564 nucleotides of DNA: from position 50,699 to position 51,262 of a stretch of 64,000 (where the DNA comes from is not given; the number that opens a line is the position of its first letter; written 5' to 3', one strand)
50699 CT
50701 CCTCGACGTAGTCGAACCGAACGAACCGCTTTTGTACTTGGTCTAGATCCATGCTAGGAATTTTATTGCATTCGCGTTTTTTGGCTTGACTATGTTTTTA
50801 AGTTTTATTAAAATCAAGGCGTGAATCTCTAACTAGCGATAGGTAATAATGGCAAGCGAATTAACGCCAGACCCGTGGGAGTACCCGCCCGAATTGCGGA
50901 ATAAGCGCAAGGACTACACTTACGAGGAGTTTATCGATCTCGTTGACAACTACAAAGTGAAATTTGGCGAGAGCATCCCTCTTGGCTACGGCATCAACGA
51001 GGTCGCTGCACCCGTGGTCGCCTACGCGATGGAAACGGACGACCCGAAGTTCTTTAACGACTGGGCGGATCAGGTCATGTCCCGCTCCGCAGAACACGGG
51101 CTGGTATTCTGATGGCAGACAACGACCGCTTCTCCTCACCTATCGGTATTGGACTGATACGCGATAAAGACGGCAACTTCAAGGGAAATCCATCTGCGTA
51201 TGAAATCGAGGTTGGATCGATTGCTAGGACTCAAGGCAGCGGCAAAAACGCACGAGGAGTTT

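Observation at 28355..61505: TAAAAT boxes 7-9 nt from the ATG at the head of four late units: candidate leaderless late mRNAs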

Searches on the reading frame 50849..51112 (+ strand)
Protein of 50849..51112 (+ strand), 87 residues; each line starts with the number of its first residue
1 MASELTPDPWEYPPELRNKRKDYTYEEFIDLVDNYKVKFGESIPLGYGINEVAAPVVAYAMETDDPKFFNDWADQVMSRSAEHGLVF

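Call 66: search_protein_families(library=pfam, proteins=[window:50849-51112:+], max_evalue=0.01)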
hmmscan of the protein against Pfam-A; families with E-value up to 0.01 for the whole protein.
window:50849-51112:+ (87 aa): 0 families

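Call 97: predict_structure(alignment_id=A3)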
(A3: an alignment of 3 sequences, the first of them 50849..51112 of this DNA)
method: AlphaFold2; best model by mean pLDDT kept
length: 87 residues; sequences in the alignment: 3
mean_pLDDT: 79.8   pTM: 0.71
mean pLDDT of the five models: 79.8, 79.7, 79.0, 78.3, 77.9
residues with pLDDT >= 90: 21; 70-90: 46; 50-70: 16; < 50: 4
segments of 3 or more residues with pLDDT < 50: 1-4
pLDDT, mean of each block of 10 residues (from residue 1): 57 80 86 91 69 88 91 85 66
secondary structure, 60 per line:
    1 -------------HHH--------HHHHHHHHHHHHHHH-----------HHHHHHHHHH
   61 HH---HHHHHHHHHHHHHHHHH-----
elements in order: H25-39 H51-62 H66-82

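Call 99: fold_search(model_id=the predicted structure, library=pdb)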
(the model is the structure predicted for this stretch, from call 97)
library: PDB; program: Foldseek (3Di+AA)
matches with E <= 10: 33; with E <= 0.001: 0
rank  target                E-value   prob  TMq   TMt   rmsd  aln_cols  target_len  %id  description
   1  2qff                  2.7e+00  0.10  0.25  0.29  10.1        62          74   19  Crystal structure of Staphylococcal Complement Inhibitor (released 2007-09-04)
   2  1u9p                  2.8e+00  0.06  0.23  0.22  13.6        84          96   21  Permuted single-chain Arc (released 2005-02-15)
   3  8hdu_E                3.8e+00  0.10  0.30  0.19   9.6        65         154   15  De novo design cavitated protein without predefined topology (released 2023-01-18)
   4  5wdd_A                5.0e+00  0.09  0.36  0.22  13.8        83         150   12  Crystal structure of chicken BOK (released 2018-02-28)
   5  2ims                  5.0e+00  0.08  0.32  0.20  11.4        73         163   11  The X-ray Structure of a Bak Homodimer Reveals an Inhibitory Zinc Binding Site (released 2006-12-26)
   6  8hdu_D                5.9e+00  0.08  0.30  0.18   9.6        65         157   15  De novo design cavitated protein without predefined topology (released 2023-01-18)
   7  8hdu_C                5.9e+00  0.08  0.30  0.18   8.7        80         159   12  De novo design cavitated protein without predefined topology (released 2023-01-18)
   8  9lp2_C                6.3e+00  0.06  0.27  0.35   9.8        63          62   14  Crystal structure of de novo designed amantadine induced heterodimer dAID23.4 (released 2025-12-17)
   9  9g9e_B                6.3e+00  0.06  0.28  0.23   9.6        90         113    8  CryoEM structure of Enterococcus italicus Csm-crRNA complex bound to AMPNPP (released 2025-01-29)
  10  9g9a_C                6.3e+00  0.05  0.30  0.26   9.5        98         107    9  CryoEM structure of Enterococcus italicus Csm-crRNA (3.2 complex) (released 2025-01-29)
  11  9ihp_F                6.3e+00  0.05  0.25  0.06  12.0        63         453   16  Open state without NUQM and with flavoprotein (classification state 3) of Pichia pastoris mitochondrial complex I in c (released 2025-10-15)
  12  8hdu_A                6.6e+00  0.07  0.30  0.18   8.7        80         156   12  De novo design cavitated protein without predefined topology (released 2023-01-18)
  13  6nx4_MODEL_1_A        6.6e+00  0.04  0.26  0.15  11.8        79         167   16  Structure of the C-terminal Helical Repeat Domain of Eukaryotic Elongation Factor 2 Kinase (eEF-2K) (released 2019-05-29)
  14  7b0g_A                6.6e+00  0.03  0.21  0.04  14.2        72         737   21  TgoT_6G12 binary with 2 hCTPs (released 2020-12-30)
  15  9lp2_H                7.0e+00  0.06  0.26  0.34   9.4        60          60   13  Crystal structure of de novo designed amantadine induced heterodimer dAID23.4 (released 2025-12-17)
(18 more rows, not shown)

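Call 101: search_protein_families(library=phrogs, proteins=[window:50849-51112:+], max_evalue=0.001)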
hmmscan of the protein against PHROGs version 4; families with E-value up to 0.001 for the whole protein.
window:50849-51112:+ (87 aa): 0 families
